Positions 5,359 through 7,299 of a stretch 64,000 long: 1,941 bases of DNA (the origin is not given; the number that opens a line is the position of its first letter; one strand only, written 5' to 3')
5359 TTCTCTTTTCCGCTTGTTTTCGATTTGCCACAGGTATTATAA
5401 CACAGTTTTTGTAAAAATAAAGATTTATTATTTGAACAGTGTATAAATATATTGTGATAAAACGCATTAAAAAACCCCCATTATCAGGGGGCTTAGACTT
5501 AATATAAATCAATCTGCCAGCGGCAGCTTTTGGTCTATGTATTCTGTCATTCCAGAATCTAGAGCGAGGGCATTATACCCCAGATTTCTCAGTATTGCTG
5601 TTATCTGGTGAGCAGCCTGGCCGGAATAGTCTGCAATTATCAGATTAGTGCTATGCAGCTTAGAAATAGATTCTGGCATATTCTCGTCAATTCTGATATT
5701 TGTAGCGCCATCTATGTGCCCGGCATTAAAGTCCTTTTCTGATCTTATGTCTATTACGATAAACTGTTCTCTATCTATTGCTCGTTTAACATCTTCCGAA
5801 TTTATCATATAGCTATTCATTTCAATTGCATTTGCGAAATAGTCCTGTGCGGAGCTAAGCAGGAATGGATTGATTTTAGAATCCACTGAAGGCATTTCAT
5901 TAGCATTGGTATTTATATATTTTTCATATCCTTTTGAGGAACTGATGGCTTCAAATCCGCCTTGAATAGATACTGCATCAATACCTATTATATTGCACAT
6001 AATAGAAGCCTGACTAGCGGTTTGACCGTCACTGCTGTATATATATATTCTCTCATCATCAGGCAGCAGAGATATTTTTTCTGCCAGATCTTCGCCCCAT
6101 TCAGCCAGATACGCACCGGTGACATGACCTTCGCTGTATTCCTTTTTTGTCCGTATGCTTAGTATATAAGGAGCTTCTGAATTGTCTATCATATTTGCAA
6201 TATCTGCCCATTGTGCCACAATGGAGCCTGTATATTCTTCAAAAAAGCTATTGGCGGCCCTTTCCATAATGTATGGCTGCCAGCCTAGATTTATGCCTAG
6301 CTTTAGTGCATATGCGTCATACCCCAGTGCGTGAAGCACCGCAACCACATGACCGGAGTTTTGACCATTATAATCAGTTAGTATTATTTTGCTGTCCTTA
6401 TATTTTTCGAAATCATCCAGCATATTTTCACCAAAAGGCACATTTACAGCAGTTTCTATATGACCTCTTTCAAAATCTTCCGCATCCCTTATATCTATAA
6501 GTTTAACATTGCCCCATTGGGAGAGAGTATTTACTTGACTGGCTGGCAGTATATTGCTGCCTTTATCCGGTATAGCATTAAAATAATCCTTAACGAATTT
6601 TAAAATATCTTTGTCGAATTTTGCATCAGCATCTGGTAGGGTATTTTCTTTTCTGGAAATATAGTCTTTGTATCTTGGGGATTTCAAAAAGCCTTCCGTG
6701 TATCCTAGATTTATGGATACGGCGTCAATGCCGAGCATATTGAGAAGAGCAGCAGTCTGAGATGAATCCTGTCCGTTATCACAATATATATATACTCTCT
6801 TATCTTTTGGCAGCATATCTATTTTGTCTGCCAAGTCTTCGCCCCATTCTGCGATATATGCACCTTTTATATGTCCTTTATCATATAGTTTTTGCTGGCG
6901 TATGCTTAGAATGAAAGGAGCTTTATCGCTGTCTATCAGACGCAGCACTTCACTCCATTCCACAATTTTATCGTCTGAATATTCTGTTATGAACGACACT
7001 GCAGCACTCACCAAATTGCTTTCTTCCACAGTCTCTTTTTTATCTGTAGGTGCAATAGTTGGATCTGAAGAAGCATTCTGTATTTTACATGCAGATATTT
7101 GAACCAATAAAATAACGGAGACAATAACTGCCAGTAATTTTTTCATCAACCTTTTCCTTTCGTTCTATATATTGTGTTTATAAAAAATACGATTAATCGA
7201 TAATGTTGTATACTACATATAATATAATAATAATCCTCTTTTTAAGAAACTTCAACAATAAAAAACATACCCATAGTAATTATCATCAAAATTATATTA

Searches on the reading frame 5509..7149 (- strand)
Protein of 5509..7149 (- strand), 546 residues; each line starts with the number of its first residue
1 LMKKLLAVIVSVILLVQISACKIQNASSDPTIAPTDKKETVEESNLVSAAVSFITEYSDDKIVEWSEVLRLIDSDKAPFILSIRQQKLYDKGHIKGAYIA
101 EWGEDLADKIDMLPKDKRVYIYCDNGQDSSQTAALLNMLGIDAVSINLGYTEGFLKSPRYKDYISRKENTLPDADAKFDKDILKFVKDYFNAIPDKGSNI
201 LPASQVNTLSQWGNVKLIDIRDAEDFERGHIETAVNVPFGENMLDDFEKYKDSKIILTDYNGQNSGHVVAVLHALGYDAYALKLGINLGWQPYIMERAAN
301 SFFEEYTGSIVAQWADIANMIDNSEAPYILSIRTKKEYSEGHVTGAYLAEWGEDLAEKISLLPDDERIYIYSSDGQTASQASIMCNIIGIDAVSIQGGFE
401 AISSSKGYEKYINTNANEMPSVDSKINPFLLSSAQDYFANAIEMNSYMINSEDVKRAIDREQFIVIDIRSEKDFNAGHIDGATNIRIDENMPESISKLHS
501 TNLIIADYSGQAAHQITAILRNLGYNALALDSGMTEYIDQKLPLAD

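Call 69: search_protein_families(library=pfam, proteins=[window:5509-7149:-], max_evalue=0.00001)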
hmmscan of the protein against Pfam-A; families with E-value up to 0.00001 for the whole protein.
window:5509-7149:- (546 aa): 1 family
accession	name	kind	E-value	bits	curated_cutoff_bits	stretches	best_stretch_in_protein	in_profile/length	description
PF00581.25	Rhodanese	-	1.8e-52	176.5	22.2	4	204-287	3-97/102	Rhodanese-like domain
